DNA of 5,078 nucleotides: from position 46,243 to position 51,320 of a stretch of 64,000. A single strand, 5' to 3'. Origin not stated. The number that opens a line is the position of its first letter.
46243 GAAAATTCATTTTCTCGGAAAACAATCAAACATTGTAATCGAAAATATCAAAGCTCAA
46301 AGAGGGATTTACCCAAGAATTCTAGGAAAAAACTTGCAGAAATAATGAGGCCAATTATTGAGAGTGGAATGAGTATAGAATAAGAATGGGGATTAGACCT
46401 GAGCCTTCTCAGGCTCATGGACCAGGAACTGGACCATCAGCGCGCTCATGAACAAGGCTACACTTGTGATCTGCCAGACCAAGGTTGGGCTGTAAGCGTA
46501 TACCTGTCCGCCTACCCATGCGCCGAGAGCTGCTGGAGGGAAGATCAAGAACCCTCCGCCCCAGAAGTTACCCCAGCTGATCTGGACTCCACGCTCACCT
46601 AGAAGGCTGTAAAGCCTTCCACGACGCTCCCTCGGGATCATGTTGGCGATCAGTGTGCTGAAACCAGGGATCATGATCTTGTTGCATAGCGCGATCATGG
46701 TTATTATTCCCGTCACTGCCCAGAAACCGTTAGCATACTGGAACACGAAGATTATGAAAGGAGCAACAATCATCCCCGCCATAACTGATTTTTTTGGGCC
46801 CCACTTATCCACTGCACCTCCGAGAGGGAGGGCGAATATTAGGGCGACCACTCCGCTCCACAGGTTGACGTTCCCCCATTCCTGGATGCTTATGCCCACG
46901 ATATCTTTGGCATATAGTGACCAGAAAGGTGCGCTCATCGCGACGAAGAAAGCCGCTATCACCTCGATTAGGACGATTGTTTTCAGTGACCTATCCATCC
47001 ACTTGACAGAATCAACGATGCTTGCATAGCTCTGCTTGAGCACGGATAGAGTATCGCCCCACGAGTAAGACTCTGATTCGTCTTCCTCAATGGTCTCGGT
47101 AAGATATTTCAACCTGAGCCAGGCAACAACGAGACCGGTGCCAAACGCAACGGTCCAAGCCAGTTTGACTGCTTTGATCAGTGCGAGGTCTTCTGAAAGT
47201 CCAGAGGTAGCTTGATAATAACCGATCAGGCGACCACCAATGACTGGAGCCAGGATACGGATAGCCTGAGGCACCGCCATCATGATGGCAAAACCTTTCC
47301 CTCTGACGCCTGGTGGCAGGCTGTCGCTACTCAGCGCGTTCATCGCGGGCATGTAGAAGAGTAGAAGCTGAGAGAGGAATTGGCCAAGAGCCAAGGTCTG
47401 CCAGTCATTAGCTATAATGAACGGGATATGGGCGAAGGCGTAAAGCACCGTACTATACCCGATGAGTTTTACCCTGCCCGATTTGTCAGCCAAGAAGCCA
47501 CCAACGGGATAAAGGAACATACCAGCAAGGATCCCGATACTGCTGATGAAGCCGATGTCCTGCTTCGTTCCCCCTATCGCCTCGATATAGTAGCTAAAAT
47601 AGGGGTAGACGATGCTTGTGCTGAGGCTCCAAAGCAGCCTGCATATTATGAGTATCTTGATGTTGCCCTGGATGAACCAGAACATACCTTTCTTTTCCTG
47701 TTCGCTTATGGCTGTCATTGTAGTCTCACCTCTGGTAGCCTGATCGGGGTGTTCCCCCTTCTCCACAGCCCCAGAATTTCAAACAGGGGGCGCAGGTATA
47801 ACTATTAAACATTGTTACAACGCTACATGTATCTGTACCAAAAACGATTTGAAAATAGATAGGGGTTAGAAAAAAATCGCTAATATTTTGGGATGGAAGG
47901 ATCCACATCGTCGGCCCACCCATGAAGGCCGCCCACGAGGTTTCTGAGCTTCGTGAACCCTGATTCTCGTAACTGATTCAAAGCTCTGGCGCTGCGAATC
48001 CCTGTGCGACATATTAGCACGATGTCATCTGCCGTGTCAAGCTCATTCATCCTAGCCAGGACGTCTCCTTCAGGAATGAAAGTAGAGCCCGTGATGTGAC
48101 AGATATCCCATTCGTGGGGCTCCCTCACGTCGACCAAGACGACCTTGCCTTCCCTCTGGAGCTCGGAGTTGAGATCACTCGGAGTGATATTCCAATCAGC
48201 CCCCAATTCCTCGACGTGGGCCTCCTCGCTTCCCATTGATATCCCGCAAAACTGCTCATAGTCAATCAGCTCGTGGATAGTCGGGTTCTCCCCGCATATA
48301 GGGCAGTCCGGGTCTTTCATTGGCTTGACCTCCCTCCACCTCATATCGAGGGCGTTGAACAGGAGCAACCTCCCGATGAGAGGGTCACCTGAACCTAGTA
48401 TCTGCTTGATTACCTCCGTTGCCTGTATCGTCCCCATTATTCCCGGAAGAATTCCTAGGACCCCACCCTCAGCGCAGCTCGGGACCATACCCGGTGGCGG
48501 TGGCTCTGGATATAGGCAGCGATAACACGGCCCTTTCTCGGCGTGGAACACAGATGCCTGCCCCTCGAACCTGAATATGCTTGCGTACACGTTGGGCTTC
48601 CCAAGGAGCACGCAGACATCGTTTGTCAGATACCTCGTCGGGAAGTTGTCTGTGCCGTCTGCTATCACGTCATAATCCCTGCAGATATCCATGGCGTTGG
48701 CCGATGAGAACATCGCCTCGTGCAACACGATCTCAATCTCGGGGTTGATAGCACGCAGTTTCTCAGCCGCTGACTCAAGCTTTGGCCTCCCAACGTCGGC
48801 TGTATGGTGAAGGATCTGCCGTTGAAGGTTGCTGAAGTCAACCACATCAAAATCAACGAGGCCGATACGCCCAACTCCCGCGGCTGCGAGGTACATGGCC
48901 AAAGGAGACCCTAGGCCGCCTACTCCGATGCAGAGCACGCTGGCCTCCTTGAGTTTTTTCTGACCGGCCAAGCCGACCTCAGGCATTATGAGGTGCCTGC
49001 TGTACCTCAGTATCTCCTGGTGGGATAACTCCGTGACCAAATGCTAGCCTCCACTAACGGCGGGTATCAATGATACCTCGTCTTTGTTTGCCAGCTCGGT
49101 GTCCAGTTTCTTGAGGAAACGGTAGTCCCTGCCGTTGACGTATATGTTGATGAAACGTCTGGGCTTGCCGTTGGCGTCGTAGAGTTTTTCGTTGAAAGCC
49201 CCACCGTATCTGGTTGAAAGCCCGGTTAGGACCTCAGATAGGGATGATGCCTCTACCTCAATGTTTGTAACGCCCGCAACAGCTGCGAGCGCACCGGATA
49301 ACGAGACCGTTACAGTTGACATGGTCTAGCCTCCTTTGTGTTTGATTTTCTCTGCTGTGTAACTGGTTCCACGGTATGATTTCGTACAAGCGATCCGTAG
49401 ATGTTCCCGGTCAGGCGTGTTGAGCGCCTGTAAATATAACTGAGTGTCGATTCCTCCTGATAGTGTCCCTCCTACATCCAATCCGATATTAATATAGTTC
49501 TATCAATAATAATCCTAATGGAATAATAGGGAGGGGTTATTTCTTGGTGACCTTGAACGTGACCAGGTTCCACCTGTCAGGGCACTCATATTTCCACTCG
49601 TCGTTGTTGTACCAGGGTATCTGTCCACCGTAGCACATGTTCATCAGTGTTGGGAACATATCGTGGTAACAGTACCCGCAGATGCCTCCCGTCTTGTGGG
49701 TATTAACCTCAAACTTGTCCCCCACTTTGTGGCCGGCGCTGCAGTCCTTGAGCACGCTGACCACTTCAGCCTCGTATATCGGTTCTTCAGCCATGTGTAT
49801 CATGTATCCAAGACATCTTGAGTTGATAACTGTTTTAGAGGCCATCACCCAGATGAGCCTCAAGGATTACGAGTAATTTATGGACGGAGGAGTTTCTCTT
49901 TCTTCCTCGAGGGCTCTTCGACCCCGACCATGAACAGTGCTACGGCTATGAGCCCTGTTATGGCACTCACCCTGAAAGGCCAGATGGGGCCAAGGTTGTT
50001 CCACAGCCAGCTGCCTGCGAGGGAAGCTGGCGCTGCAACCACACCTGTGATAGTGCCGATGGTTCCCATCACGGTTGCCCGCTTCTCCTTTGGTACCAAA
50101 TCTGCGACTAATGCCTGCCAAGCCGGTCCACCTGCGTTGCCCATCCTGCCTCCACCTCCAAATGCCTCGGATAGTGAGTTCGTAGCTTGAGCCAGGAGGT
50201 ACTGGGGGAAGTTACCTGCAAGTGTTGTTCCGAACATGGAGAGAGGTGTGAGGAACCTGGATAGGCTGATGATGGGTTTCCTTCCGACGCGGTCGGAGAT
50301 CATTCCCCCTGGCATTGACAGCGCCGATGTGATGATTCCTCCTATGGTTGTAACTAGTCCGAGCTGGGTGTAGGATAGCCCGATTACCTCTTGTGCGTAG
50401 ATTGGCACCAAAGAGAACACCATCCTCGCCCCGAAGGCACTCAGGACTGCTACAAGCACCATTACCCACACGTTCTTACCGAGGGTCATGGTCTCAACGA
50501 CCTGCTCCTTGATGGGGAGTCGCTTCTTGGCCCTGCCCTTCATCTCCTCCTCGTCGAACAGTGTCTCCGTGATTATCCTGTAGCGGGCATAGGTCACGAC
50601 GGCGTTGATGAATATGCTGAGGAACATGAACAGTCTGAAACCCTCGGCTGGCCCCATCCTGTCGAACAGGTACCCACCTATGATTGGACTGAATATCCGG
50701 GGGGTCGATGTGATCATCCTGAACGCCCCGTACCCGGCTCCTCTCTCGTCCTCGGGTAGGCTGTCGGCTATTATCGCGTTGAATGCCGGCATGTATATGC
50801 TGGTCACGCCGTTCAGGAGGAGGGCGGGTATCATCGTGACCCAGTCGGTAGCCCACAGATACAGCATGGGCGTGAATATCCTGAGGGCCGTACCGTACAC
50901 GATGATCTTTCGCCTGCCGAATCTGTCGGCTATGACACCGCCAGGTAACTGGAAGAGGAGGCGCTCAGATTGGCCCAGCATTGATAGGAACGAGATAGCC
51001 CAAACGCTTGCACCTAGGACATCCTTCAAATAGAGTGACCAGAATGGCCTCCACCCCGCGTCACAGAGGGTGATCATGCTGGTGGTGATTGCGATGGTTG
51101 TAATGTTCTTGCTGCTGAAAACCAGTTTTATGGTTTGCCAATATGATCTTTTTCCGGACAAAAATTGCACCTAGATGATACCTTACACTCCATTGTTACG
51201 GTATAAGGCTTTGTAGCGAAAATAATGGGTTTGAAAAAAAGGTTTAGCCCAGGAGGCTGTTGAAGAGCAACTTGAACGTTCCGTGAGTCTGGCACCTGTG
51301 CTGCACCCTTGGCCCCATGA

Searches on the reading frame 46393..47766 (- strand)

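Call 57: search_protein_families(library=pfam, proteins=[window:46393-47766:-], max_evalue=0.00001)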
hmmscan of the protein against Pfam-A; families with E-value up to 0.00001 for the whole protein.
window:46393-47766:- (457 aa): 2 families
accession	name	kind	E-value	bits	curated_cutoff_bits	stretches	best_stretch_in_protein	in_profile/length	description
PF07690.21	MFS_1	-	1.9e-30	106.4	33.4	2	40-217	2-167/347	Major Facilitator Superfamily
PF12832.13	MFS_1_like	-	2.2e-08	34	25.2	1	14-166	192-346/373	MFS_1 like family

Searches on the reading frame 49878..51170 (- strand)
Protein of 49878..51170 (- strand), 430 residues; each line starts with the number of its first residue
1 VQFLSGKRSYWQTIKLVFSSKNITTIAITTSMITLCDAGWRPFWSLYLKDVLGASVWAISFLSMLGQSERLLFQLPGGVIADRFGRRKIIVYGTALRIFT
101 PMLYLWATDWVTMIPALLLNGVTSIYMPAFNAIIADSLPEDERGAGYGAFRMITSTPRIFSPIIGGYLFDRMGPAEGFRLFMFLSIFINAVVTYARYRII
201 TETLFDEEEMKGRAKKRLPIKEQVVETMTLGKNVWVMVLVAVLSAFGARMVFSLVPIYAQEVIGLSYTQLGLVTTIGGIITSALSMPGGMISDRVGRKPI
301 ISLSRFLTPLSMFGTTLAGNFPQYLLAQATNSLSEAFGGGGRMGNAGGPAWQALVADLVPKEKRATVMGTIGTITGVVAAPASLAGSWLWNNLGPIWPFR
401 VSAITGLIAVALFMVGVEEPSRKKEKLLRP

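Call 3: search_protein_families(library=pfam, proteins=[window:49878-51170:-], max_evalue=0.01)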
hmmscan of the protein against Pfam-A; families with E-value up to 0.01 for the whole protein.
window:49878-51170:- (430 aa): 4 families
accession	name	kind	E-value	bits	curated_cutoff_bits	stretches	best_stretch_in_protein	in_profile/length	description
PF07690.21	MFS_1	-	1.5e-57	195.5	33.4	2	28-323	3-293/347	Major Facilitator Superfamily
PF12832.13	MFS_1_like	-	4.6e-12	46.1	25.2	1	41-400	19-372/373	MFS_1 like family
PF05977.19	MFS_3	-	1.5e-11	43.9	27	1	69-320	57-306/524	Transmembrane secretion effector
PF01306.25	LacY_symp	-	1.3e-06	27.9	24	1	233-301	8-77/413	LacY proton/sugar symporter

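Call 54: search_protein_families(library=pfam, proteins=[window:49878-51170:-], max_evalue=0.0001)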
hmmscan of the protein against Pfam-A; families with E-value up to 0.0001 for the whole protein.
window:49878-51170:- (430 aa): 4 families
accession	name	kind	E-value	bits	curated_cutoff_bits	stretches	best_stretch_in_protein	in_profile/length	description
PF07690.21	MFS_1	-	1.5e-57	195.5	33.4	2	28-323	3-293/347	Major Facilitator Superfamily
PF12832.13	MFS_1_like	-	4.6e-12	46.1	25.2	1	41-400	19-372/373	MFS_1 like family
PF05977.19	MFS_3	-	1.5e-11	43.9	27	1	69-320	57-306/524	Transmembrane secretion effector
PF01306.25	LacY_symp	-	1.3e-06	27.9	24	0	233-301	8-77/413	LacY proton/sugar symporter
